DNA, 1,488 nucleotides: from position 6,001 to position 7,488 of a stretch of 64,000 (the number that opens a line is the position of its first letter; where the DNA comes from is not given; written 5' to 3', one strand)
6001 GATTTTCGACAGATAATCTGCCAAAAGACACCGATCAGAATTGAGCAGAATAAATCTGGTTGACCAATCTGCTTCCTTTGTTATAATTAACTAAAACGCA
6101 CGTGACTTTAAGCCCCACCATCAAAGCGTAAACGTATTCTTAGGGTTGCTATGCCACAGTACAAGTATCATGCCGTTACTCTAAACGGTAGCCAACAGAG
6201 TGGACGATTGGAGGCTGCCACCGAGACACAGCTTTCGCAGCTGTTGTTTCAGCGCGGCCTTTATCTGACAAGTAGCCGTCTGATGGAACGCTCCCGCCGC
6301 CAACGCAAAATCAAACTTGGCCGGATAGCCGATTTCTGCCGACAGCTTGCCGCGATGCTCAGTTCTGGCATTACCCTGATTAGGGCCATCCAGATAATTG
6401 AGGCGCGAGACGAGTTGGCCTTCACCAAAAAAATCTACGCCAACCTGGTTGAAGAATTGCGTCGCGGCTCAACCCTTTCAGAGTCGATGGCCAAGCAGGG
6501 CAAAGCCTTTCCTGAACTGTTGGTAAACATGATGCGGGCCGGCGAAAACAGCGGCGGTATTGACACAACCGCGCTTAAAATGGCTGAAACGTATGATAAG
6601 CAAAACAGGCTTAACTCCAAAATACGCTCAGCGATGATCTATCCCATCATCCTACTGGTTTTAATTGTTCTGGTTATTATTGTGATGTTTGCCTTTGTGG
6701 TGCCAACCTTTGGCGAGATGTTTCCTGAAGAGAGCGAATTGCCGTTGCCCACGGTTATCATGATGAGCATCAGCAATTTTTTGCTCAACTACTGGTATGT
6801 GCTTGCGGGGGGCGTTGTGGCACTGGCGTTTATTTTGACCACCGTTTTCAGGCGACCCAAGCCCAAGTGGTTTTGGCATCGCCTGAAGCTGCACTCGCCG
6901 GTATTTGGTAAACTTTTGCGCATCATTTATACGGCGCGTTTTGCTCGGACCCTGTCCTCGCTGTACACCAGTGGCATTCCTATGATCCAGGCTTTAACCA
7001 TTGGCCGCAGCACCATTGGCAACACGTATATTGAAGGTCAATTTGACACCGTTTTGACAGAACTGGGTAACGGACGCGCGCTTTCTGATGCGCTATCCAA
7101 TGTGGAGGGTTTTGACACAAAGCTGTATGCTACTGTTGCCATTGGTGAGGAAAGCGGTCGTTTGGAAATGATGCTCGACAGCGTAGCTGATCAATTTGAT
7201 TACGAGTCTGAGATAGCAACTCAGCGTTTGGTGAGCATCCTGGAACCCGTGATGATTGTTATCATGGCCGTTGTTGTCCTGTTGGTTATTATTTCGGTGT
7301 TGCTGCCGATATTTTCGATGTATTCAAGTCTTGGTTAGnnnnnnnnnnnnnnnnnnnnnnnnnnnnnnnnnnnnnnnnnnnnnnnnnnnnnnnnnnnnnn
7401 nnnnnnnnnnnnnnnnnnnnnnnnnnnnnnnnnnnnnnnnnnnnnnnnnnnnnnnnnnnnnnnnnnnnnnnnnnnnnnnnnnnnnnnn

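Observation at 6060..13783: Type IVa-like pilus motor/platform operon (pilC-M-N-O-B-T) with no pilin or prepilin peptidase in cis, in an actinobacterial-type core region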

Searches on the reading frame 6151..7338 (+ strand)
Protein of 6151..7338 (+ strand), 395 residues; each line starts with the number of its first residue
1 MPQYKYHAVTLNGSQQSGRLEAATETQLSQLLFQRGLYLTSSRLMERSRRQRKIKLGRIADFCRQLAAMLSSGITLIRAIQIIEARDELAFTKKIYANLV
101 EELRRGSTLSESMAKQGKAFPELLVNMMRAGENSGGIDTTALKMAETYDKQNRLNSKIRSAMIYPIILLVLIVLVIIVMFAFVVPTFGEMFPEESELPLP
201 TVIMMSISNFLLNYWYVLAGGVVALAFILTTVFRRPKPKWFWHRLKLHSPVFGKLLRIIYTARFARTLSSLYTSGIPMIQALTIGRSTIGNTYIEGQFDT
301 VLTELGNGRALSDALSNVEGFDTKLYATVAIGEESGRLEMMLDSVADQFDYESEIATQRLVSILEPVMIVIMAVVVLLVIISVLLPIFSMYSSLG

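Call 3: search_protein_families(library=pfam, proteins=[window:6151-7338:+], max_evalue=0.1)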
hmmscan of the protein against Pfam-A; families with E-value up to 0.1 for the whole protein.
window:6151-7338:+ (395 aa): 4 families
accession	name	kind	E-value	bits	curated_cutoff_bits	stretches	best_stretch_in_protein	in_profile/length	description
PF00482.28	T2SSF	-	5.4e-54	181.9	25.2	2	62-185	1-125/125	Type II secretion system (T2SS), protein F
PF03631.20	Virul_fac_BrkB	-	0.0093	16.1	33.7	1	144-242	98-192/259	Virulence factor BrkB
PF20990.2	DUF2207_C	-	0.017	15.3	33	1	151-237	127-189/247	Predicted membrane protein (DUF2207) C-terminal domain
PF06024.17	Orf78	-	0.072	13.8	29.4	0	148-184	50-86/101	Orf78 (ac78)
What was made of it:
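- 6151..7338 (+): pilC, the inner-membrane platform protein (two T2SSF domains). PF00482 at E=5e-54 with 2 stretches (call 3).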

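Call 4: search_protein_families(library=ncbifam, proteins=[window:6151-7338:+], max_evalue=0.1)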
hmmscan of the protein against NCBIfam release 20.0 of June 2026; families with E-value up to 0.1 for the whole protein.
window:6151-7338:+ (395 aa): 7 families
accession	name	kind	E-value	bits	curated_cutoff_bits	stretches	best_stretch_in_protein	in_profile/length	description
TIGR02120.1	GspF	equivalog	5.1e-100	335.5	424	1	4-392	1-399/401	type II secretion system inner membrane protein GspF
NF052606.1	T4PiliAsmPilCMyx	equivalog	1.5e-76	257.9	700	1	2-392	20-416/419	type IV pilus assembly protein PilC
NF052607.1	T4PiliAsmPilCThrm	equivalog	3e-74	250.5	700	1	1-394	1-404/406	type IV pilus assembly protein PilC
NF007861.0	PRK10573.1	equivalog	4.4e-69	233.5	401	1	4-390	7-394/401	protein transport protein HofC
NF047826.1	T3SSXpsF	equivalog_domain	4.5e-69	233.2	650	1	1-395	1-405/405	type II secretion system protein XpsF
NF041012.2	T4P_ComGB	equivalog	2.4e-45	155.3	240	1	60-390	4-330/332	competence type IV pilus assembly protein ComGB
NF046000.1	MAG1210_fam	subfamily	0.028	13.1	275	1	140-223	41-108/550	MAG1210 family protein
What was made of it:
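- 6151..7338 (+): GspF/PilC NCBIfam models align end to end (call 4).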

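Call 10: find_encoding_contigs(protein=window:6151-7338:+, flank=10000, max_places=6)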
Protein window:6151-7338:+ (395 aa): 1 contig read that carries it; 1 place shown.
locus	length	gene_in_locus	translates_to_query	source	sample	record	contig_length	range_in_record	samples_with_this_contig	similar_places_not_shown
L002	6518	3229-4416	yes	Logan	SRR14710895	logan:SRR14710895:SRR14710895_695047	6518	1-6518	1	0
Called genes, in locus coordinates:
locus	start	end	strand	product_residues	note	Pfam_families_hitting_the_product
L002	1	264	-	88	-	?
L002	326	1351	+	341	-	PF01515:PTA_PTB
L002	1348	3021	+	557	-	-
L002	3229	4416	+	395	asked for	PF28597:T2SSF_N, PF00482:T2SSF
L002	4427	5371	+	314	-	PF11104:PilM_2 (faint)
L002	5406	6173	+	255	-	-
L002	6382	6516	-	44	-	?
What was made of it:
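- On Type IVa pilus machinery (monoderm type): A T2SSF_N hit is precomputed (call 10).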

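Call 11: find_related_loci(query=window:6151-7338:+, collection=genome_contigs, flank=10000)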
Query window:6151-7338:+ (395 aa) in genome_contigs; peptide patterns used: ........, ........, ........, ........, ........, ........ (x = any residue, [..] = any of these).
33 stretches matched a pattern; 8 encode a relative of the query (tblastn E <= 1e-3); 8 distinct loci.
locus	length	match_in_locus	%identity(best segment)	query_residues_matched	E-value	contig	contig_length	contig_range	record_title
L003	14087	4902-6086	59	1-395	3e-154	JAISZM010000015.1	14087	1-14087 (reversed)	MAG: Eubacteriales Family XIII. Incertae Sedis bacterium isolate Nc350_bin93 k119_3279208, whole genome shotgun sequence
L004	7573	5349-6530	60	1-395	3e-145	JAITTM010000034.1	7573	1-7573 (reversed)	MAG: Coriobacteriales bacterium isolate Rs511_bin70 k119_2820848, whole genome shotgun sequence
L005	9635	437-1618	61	1-395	5e-143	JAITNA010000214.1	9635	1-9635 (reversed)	MAG: Eubacteriales Family XIII. Incertae Sedis bacterium isolate Po218_bin108 k119_1649567, whole genome shotgun sequenc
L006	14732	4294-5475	57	1-395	7e-130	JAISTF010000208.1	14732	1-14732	MAG: Eubacteriales Family XIII. Incertae Sedis bacterium isolate Md513_bin127 k119_792330, whole genome shotgun sequence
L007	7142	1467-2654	44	1-395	3e-106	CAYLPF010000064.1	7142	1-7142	MAG TPA_asm: uncultured Lachnospiraceae bacterium isolate SRP222994_co1_262 genome assembly, contig: NODE_21376_length_7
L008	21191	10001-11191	45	1-395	9e-104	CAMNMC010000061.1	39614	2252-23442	MAG: uncultured Lachnospiraceae bacterium isolate SRR873595_bin.49_metaWRAP_v1.3_MAG genome assembly, contig: ERZ1756110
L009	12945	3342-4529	40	1-395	6e-100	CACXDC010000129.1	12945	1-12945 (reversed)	MAG: uncultured Lachnospiraceae bacterium isolate RUG11155 genome assembly, contig: RUG11155_asm_129, whole genome shotg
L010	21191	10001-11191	44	1-395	2e-106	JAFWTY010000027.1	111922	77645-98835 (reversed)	MAG: Lachnospiraceae bacterium isolate RGIG6068 Sheep_Omasum-5__c662145, whole genome shotgun sequence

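Call 34: search_protein_families(library=pfam, proteins=[L008:11222-12688:+, L007:2684-4153:+, L009:4534-6000:+, L007:4105-4890:+, L003:7041-7751:+, L003:7756-8829:+, L005:2579-3268:+], max_evalue=1)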
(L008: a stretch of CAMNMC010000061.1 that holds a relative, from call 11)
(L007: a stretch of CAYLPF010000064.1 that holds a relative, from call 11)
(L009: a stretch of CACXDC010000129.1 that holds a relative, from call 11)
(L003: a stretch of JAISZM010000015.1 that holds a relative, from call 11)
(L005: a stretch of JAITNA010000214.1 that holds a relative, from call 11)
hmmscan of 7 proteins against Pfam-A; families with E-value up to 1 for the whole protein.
L008:11222-12688:+ (488 aa): 5 families
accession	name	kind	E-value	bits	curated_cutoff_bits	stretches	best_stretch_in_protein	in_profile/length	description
PF11104.14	PilM_2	-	0.0067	15.8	27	1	11-151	8-152/340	Type IV pilus assembly protein PilM;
PF14283.11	CD1107-like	-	0.067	13.5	26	1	304-350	111-157/158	Mobile element protein CD1107-like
PF05137.18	PilN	-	0.12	12.9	22.8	1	421-467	17-63/78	Fimbrial assembly protein (PilN)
PF12650.12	DUF3784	-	0.14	12.8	28.1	1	288-346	8-66/94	Domain of unknown function (DUF3784)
PF09716.15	ETRAMP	-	0.15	12.5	29.1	1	302-350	33-80/81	Malarial early transcribed membrane protein (ETRAMP)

L007:2684-4153:+ (489 aa): 1 family
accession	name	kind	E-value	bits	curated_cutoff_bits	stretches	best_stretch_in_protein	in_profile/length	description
PF11104.14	PilM_2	-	3.8e-09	36.4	27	1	7-147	4-152/340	Type IV pilus assembly protein PilM;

L009:4534-6000:+ (488 aa): 3 families
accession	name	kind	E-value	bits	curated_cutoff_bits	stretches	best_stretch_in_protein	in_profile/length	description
PF11104.14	PilM_2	-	0.0042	16.5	27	1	18-167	4-158/340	Type IV pilus assembly protein PilM;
PF05137.18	PilN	-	0.0084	16.6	22.8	1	420-477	14-75/78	Fimbrial assembly protein (PilN)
PF02465.23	FliD_N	-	0.26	12.4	24.8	0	351-420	10-75/97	Flagellar hook-associated protein 2 N-terminus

L007:4105-4890:+ (261 aa): 2 families
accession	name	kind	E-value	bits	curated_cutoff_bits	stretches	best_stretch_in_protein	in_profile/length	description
PF01145.31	Band_7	-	0.064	13.7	23.6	1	102-152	119-168/176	SPFH domain / Band 7 family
PF16118.10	DUF4834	-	0.41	12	27.8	0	144-191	42-88/99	Domain of unknown function (DUF4834)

L003:7041-7751:+ (236 aa): 2 families
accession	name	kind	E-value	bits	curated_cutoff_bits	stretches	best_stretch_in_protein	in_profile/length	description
PF13623.11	SurA_N_2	-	0.22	11.8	28.5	1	33-89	11-66/145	SurA-like N-terminal domain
PF14155.11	DUF4307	-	0.73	10.2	27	1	31-97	4-70/111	Domain of unknown function (DUF4307)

L003:7756-8829:+ (357 aa): 4 families
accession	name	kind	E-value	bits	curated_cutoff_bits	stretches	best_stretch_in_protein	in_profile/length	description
PF04612.17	T2SSM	-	0.024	15.3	27.8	1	22-85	8-71/160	Type II secretion system (T2SS), protein M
PF15141.11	UQCC3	-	0.11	12.8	33.6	1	30-73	7-51/87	Ubiquinol-cytochrome-c reductase complex assembly factor 3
PF01956.21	EMC3_TMCO1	-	0.3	11.3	27.1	1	32-107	15-91/169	Integral membrane protein EMC3/TMCO1-like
PF19084.5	DUF5775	-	0.34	11.7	28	0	28-47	6-25/81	Family of unknown function (DUF5775)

L005:2579-3268:+ (229 aa): 0 families
